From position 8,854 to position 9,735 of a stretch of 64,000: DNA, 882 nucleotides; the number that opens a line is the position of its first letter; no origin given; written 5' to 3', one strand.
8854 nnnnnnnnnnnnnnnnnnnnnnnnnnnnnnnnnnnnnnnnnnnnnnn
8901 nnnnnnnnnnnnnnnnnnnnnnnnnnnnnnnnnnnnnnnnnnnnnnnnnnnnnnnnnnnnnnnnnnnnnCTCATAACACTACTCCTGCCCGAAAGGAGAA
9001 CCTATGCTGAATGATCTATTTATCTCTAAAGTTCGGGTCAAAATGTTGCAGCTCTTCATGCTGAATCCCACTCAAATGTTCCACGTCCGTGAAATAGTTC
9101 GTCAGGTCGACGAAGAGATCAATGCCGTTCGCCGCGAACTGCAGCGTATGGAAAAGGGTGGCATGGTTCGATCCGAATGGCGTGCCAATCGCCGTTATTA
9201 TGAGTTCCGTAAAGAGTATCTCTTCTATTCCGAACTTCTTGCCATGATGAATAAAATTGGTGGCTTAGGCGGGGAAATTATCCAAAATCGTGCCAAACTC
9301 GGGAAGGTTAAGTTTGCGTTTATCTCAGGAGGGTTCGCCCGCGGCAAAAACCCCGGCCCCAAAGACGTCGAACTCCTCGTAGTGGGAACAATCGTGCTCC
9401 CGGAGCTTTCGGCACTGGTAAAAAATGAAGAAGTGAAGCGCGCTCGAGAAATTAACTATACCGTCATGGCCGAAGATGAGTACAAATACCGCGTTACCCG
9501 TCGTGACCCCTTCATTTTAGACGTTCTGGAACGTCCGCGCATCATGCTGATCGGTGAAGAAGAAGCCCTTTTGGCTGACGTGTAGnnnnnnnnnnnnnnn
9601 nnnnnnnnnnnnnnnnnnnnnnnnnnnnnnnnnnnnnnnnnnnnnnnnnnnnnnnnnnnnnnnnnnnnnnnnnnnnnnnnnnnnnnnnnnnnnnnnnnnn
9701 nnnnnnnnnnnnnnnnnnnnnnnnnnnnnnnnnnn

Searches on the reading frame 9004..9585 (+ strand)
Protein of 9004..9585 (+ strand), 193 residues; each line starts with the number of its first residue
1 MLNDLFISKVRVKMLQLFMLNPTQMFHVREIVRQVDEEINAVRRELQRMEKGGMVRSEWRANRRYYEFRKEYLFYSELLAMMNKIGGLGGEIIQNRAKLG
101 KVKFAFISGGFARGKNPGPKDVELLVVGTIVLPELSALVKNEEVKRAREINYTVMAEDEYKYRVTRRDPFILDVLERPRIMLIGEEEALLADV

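Call 11: search_protein_families(library=pfam, proteins=[window:9004-9585:+], max_evalue=0.01)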
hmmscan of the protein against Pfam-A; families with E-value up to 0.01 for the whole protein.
window:9004-9585:+ (193 aa): 0 families

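Call 14: find_homologous_proteins(query=window:9004-9585:+)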
Query window:9004-9585:+ (193 aa): 7331 proteins with E <= 0.001 among 7604 candidates; the best 120 are listed.
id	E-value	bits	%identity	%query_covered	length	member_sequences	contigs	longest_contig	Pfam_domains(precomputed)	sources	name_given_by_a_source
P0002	6.6e-119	412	100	100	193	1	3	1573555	-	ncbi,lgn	-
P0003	9.0e-116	402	96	100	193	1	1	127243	-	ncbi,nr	ncbi:MAG: winged helix-turn-helix domain-containing protein [bacterium]|nr:winged helix-turn-helix d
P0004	1.6e-115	401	97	100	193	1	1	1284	-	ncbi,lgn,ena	-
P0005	1.5e-112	391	95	100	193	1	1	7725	-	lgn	-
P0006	4.3e-112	390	94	100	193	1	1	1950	-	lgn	-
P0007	1.3e-110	385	94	100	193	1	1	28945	-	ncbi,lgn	-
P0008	8.0e-110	382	91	100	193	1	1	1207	-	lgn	-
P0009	8.8e-109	379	90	100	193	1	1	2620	-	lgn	-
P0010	6.9e-108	376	89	100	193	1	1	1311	-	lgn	-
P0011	1.3e-106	372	88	100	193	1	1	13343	-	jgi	jgi:DNA-binding transcriptional ArsR family regulator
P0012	1.5e-106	372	89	100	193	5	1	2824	-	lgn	-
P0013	4.2e-106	370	88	100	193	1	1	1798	-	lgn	-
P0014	8.5e-106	369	87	100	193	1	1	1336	-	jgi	jgi:hypothetical protein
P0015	9.1e-106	369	87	100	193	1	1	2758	-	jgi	jgi:hypothetical protein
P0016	2.3e-105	368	86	100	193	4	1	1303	-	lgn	-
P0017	5.7e-104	363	86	100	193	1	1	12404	-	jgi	-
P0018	4.2e-101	354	95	91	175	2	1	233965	-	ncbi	-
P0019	1.2e-97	343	86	93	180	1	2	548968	-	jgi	jgi:hypothetical protein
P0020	1.8e-96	339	79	100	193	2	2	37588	-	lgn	-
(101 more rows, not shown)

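Call 15: find_encoding_contigs(protein=P0002, flank=3000, max_places=3)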
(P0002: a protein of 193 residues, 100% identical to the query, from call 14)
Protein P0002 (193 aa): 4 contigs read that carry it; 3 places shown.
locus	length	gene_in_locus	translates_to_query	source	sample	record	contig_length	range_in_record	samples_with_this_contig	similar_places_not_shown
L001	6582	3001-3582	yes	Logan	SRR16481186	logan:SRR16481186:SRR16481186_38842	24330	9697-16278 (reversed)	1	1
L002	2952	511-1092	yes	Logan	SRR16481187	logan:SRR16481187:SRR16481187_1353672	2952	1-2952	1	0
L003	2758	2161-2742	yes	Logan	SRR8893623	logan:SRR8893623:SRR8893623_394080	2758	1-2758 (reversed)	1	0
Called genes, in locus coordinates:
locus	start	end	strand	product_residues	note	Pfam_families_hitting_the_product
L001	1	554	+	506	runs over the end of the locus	PF13541:ChlI, PF01078:Mg_chelatase, PF07728:AAA_5 (weak), PF00493:MCM, PF13335:Mg_chelatase_C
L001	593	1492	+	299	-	PF01370:Epimerase, PF05368:NmrA (faint), PF13460:NAD_binding_10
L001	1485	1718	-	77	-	-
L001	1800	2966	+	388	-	PF11258:DUF3048, PF17479:DUF3048_C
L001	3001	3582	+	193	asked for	-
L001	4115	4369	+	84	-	-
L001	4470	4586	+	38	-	-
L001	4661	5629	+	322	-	-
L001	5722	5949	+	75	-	-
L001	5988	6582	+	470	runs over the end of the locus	PF21760:SecD_1st, PF22599:SecDF_P1_head, PF02355:SecD_SecF_C, PF03176:MMPL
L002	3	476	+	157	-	?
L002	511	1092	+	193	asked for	-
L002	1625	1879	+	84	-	-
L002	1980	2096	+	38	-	-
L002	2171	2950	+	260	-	?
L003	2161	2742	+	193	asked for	-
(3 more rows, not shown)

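Call 16: find_encoding_contigs(protein=P0003, flank=4000, max_places=2)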
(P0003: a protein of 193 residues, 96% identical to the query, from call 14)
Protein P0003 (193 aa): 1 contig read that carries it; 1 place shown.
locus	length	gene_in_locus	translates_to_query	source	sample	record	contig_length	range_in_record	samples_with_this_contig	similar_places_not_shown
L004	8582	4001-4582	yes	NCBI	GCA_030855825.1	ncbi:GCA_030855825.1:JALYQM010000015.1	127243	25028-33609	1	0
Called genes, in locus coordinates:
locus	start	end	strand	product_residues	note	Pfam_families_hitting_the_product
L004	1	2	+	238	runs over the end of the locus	PF03837:RecT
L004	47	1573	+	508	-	PF13541:ChlI, PF01078:Mg_chelatase, PF07728:AAA_5 (faint), PF00493:MCM (weak), PF13335:Mg_chelatase_C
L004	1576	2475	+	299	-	PF01370:Epimerase, PF05368:NmrA (weak), PF13460:NAD_binding_10 (weak)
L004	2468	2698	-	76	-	-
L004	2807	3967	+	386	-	PF11258:DUF3048, PF17479:DUF3048_C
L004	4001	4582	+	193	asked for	-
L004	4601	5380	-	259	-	PF08843:AbiEii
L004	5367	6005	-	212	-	-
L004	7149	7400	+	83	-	-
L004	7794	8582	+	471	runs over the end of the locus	PF21760:SecD_1st, PF22599:SecDF_P1_head, PF02355:SecD_SecF_C, PF03176:MMPL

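Call 17: find_encoding_contigs(protein=P0020, flank=4000, max_places=2)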
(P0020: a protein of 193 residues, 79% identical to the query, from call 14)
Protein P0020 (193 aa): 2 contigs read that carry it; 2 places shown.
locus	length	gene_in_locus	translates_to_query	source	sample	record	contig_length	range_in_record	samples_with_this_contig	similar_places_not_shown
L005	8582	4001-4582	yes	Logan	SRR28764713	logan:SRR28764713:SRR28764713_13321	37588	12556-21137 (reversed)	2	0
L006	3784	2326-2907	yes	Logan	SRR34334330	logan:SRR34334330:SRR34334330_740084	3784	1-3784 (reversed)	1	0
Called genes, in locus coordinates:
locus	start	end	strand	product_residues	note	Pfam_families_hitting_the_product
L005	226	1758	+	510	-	PF05362:Lon_C (weak), PF13541:ChlI, PF00158:Sigma54_activat (faint), PF01078:Mg_chelatase, PF07728:AAA_5, PF00493:MCM (weak), PF13335:Mg_chelatase_C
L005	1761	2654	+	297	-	-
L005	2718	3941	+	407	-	PF11258:DUF3048, PF17479:DUF3048_C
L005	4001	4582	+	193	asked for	-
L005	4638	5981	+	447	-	PF01794:Ferric_reduct, PF08022:FAD_binding_8, PF00175:NAD_binding_1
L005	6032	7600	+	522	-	PF21760:SecD_1st, PF22599:SecDF_P1_head, PF03176:MMPL, PF00873:ACR_tran (weak), PF02355:SecD_SecF_C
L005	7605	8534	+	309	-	PF07549:Sec_GG (weak), PF02355:SecD_SecF_C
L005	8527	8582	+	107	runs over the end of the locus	-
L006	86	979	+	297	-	-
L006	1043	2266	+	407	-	PF11258:DUF3048, PF17479:DUF3048_C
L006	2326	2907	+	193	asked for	-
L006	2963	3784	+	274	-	?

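Call 22: find_encoding_contigs(protein=P0018, flank=5000, max_places=2)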
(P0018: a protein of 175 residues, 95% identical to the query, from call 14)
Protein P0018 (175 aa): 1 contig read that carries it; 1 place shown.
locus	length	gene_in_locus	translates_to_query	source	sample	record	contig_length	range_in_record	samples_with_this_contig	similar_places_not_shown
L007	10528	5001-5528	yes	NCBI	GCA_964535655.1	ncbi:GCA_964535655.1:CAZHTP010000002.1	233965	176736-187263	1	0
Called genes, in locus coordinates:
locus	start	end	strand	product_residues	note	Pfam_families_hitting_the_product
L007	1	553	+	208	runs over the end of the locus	PF13246:Cation_ATPase (faint)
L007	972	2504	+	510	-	PF13541:ChlI, PF00158:Sigma54_activat (faint), PF01078:Mg_chelatase, PF07728:AAA_5 (weak), PF00493:MCM (weak), PF13335:Mg_chelatase_C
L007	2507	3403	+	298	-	PF01370:Epimerase, PF05368:NmrA (weak), PF13460:NAD_binding_10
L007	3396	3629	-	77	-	-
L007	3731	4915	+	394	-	PF11258:DUF3048, PF17479:DUF3048_C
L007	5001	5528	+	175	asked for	-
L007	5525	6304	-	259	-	PF08843:AbiEii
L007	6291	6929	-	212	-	-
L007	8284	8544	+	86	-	-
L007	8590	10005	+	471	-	PF21760:SecD_1st, PF22599:SecDF_P1_head, PF02355:SecD_SecF_C, PF03176:MMPL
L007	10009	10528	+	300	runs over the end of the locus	PF07549:Sec_GG, PF02355:SecD_SecF_C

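Call 23: find_encoding_contigs(protein=P0019, flank=5000, max_places=2)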
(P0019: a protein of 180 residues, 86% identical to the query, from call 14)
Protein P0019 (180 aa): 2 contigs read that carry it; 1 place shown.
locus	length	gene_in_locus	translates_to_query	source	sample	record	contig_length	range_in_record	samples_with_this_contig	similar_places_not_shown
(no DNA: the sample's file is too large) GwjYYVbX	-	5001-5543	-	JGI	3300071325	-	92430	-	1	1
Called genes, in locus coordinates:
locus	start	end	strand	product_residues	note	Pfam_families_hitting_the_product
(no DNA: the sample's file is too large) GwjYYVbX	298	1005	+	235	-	PF03837:RecT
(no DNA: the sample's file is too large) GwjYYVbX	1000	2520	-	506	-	PF13541:ChlI, PF01078:Mg_chelatase, PF07728:AAA_5 (weak), PF13335:Mg_chelatase_C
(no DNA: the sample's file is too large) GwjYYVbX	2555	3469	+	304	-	PF01370:Epimerase, PF05368:NmrA (weak), PF13460:NAD_binding_10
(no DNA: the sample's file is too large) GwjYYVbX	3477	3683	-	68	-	-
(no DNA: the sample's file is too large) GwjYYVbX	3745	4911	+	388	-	PF11258:DUF3048, PF17479:DUF3048_C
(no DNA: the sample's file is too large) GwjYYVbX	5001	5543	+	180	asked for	-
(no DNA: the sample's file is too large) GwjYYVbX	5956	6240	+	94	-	-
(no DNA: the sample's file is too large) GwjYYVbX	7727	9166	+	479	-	PF21760:SecD_1st, PF22599:SecDF_P1_head, PF02355:SecD_SecF_C, PF03176:MMPL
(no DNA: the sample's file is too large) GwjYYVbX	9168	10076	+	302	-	PF07549:Sec_GG, PF02355:SecD_SecF_C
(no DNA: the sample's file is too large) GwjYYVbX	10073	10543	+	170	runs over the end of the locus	PF01050:MannoseP_isomer (faint)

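Call 24: find_encoding_contigs(protein=P0007, flank=5000, max_places=2)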
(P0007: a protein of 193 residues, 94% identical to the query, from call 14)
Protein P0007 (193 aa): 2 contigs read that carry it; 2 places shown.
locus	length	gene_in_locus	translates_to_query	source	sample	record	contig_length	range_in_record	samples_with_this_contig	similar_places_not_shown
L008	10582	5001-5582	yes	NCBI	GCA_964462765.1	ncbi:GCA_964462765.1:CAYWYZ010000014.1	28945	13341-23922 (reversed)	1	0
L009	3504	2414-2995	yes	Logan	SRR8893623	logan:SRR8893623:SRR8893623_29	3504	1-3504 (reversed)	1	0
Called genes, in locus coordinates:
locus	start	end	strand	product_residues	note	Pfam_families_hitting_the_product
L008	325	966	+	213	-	PF03837:RecT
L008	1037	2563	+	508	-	PF13541:ChlI, PF00158:Sigma54_activat (weak), PF01078:Mg_chelatase, PF07728:AAA_5 (faint), PF00493:MCM, PF13335:Mg_chelatase_C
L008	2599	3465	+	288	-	PF01370:Epimerase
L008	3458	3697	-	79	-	-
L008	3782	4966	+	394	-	PF11258:DUF3048, PF17479:DUF3048_C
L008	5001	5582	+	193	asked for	-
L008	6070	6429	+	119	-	-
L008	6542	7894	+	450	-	PF21760:SecD_1st, PF22599:SecDF_P1_head, PF02355:SecD_SecF_C, PF03176:MMPL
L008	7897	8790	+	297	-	PF07549:Sec_GG, PF02355:SecD_SecF_C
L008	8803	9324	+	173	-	PF01050:MannoseP_isomer (faint)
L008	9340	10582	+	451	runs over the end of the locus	PF02878:PGM_PMM_I, PF02879:PGM_PMM_II, PF02880:PGM_PMM_III, PF00408:PGM_PMM_IV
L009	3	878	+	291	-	?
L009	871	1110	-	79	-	-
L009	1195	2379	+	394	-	PF11258:DUF3048, PF17479:DUF3048_C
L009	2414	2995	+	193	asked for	-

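Call 29: find_encoding_contigs(protein=P0011, flank=5000, max_places=2)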
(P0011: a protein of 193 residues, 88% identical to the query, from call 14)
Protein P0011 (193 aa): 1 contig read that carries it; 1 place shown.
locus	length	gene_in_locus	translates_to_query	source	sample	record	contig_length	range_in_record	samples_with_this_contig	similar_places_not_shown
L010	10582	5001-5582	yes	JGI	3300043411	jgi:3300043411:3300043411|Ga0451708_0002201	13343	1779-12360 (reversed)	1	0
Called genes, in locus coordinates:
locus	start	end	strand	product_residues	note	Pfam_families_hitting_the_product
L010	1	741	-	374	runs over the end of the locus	-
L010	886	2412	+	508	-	PF13541:ChlI, PF00158:Sigma54_activat (weak), PF01078:Mg_chelatase, PF07728:AAA_5 (weak), PF00493:MCM (weak), PF13335:Mg_chelatase_C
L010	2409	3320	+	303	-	-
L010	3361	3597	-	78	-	-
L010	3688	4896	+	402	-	PF11258:DUF3048, PF17479:DUF3048_C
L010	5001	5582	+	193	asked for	-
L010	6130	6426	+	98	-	-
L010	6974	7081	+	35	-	-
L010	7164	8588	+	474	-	PF21760:SecD_1st, PF22599:SecDF_P1_head, PF03176:MMPL, PF02355:SecD_SecF_C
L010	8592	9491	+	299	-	PF07549:Sec_GG, PF02355:SecD_SecF_C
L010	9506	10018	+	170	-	PF01050:MannoseP_isomer (weak)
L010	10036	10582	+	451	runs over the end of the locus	PF02878:PGM_PMM_I, PF02879:PGM_PMM_II, PF02880:PGM_PMM_III, PF00408:PGM_PMM_IV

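Call 30: find_encoding_contigs(protein=P0017, flank=5000, max_places=2)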
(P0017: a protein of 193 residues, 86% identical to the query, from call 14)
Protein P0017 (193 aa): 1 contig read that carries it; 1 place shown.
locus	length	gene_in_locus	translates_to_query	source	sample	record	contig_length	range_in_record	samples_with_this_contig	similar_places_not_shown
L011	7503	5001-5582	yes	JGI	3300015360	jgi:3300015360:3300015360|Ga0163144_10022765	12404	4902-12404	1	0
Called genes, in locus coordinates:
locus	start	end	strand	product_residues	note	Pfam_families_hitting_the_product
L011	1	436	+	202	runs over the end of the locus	-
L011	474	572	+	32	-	-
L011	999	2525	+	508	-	PF13541:ChlI, PF00158:Sigma54_activat (faint), PF01078:Mg_chelatase, PF07728:AAA_5 (weak), PF00493:MCM (weak), PF13335:Mg_chelatase_C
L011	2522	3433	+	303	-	PF01370:Epimerase (weak)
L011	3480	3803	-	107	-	-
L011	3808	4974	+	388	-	PF11258:DUF3048, PF17479:DUF3048_C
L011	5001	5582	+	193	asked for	-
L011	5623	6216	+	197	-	-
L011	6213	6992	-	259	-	PF08843:AbiEii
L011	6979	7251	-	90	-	-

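Call 35: find_related_loci(query=window:9004-9585:+, collection=metagenome_contigs, flank=4000)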
Query window:9004-9585:+ (193 aa) in metagenome_contigs; peptide patterns used: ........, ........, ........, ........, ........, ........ (x = any residue, [..] = any of these).
149 stretches matched a pattern; 23 encode a relative of the query (tblastn E <= 1e-3); 23 distinct loci.
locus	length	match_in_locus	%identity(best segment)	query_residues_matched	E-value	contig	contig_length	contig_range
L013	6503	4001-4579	86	1-193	3e-111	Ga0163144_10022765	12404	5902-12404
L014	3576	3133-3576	90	1-148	6e-87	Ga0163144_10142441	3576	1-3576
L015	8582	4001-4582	61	1-193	4e-76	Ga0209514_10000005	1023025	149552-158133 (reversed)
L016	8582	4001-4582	61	1-193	1e-75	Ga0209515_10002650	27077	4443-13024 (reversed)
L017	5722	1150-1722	60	1-190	1e-74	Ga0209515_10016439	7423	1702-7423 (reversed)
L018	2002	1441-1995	56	2-186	3e-68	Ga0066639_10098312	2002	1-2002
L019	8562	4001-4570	55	1-190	3e-65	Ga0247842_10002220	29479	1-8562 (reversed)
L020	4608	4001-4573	53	1-191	2e-64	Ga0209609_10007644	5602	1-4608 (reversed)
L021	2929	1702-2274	55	1-191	8e-65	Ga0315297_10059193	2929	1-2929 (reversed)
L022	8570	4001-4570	52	1-190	3e-64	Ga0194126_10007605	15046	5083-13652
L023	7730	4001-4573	52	1-191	7e-64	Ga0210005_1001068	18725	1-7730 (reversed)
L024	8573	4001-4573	52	1-191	7e-64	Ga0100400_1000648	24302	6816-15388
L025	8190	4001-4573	53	1-191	2e-63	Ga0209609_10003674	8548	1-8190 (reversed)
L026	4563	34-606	53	1-191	2e-63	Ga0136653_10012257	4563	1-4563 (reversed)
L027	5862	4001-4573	55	1-191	2e-61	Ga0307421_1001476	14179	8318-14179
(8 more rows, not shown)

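Call 36: find_encoding_contigs(protein=P0005, flank=4000, max_places=2)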
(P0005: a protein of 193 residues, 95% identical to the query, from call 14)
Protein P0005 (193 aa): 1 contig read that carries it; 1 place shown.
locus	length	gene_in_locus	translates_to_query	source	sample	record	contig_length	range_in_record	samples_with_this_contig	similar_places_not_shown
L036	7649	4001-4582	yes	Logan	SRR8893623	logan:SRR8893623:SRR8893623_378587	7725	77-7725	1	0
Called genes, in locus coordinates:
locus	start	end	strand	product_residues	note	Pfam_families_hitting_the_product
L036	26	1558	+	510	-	PF13541:ChlI, PF00158:Sigma54_activat (faint), PF01078:Mg_chelatase, PF07728:AAA_5 (weak), PF00493:MCM (weak), PF13335:Mg_chelatase_C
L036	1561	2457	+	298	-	PF01370:Epimerase, PF05368:NmrA (weak), PF13460:NAD_binding_10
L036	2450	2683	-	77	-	-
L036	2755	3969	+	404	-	PF11258:DUF3048, PF17479:DUF3048_C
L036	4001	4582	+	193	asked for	-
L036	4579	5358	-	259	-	PF08843:AbiEii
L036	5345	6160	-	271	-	-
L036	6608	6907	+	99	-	-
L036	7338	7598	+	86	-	-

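Call 37: find_encoding_contigs(protein=P0012, flank=4000, max_places=3)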
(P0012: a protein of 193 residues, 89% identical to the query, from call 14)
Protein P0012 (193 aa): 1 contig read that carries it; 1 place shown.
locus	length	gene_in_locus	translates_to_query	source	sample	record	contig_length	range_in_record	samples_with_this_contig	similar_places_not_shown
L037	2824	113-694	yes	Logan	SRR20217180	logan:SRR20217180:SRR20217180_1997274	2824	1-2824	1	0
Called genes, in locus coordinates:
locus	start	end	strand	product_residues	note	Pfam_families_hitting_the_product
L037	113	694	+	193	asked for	-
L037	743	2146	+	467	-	PF21760:SecD_1st, PF22599:SecDF_P1_head, PF02355:SecD_SecF_C, PF03176:MMPL (weak)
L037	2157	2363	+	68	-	-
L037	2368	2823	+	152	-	?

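Call 54: find_encoding_contigs(protein=P0009, flank=3000, max_places=3)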
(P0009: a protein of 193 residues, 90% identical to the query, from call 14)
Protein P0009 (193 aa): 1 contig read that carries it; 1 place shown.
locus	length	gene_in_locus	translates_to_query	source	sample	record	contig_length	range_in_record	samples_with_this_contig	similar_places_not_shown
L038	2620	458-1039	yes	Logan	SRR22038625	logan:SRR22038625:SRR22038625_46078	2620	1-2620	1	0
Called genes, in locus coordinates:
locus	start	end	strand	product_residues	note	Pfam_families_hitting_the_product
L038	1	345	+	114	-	?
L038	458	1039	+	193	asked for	-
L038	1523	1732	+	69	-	-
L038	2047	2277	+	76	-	-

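Call 55: find_encoding_contigs(protein=P0015, flank=3000, max_places=3)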
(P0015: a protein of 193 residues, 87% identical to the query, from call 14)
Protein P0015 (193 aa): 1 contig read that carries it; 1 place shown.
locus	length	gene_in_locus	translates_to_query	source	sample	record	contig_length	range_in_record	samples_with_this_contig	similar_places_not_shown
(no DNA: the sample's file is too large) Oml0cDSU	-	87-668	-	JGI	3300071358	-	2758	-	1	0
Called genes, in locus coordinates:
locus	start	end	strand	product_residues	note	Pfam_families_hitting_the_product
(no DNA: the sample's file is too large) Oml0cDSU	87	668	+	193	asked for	-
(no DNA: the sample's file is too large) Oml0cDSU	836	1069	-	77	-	-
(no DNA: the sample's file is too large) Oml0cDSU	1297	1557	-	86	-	-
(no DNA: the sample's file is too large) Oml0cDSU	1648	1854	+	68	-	-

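Call 77: find_homologous_proteins(query=A8, max_evalue=0.01)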
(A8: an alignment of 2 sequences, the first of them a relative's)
Query A8 (2 sequences) (99 aa, profile of the alignment): 2 proteins with E <= 0.01 among 24 candidates.
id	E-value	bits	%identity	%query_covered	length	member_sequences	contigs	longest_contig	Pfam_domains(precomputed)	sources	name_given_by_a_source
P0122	1.9e-46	175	100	100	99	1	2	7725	-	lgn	-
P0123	3.5e-44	168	32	39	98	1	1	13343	-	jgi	jgi:hypothetical protein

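Call 85: search_protein_families(library=padloc, proteins=[L004:6614-6838:+, L007:7554-7853:+, L010:6130-6426:+, L038:1523-1732:+, L004:7149-7400:+, L013:4623-5216:+], max_evalue=0.01)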
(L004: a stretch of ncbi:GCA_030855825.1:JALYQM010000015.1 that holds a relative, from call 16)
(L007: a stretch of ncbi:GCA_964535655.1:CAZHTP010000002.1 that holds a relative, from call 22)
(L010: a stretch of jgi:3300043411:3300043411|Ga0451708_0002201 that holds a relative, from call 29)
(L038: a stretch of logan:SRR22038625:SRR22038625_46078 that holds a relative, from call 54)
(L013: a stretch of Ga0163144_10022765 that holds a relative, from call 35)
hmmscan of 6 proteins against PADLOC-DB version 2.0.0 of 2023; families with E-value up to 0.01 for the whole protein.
L004:6614-6838:+ (74 aa): 0 families

L007:7554-7853:+ (99 aa): 0 families

L010:6130-6426:+ (98 aa): 0 families

L038:1523-1732:+ (69 aa): 0 families

L004:7149-7400:+ (83 aa): 0 families

L013:4623-5216:+ (197 aa): 0 families

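Call 86: search_protein_families(library=phrogs, proteins=[L004:6614-6838:+, L007:7554-7853:+, L010:6130-6426:+, L038:1523-1732:+, L004:7149-7400:+, L013:4623-5216:+], max_evalue=0.01)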
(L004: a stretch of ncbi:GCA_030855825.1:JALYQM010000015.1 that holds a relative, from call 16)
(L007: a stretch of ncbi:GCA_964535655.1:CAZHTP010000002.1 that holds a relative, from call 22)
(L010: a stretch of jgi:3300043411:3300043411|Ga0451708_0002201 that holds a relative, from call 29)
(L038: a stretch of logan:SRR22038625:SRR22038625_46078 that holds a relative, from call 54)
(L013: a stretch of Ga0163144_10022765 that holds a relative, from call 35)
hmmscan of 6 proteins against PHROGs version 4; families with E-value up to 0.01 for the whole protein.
L004:6614-6838:+ (74 aa): 0 families

L007:7554-7853:+ (99 aa): 0 families

L010:6130-6426:+ (98 aa): 0 families

L038:1523-1732:+ (69 aa): 0 families

L004:7149-7400:+ (83 aa): 0 families

L013:4623-5216:+ (197 aa): 0 families
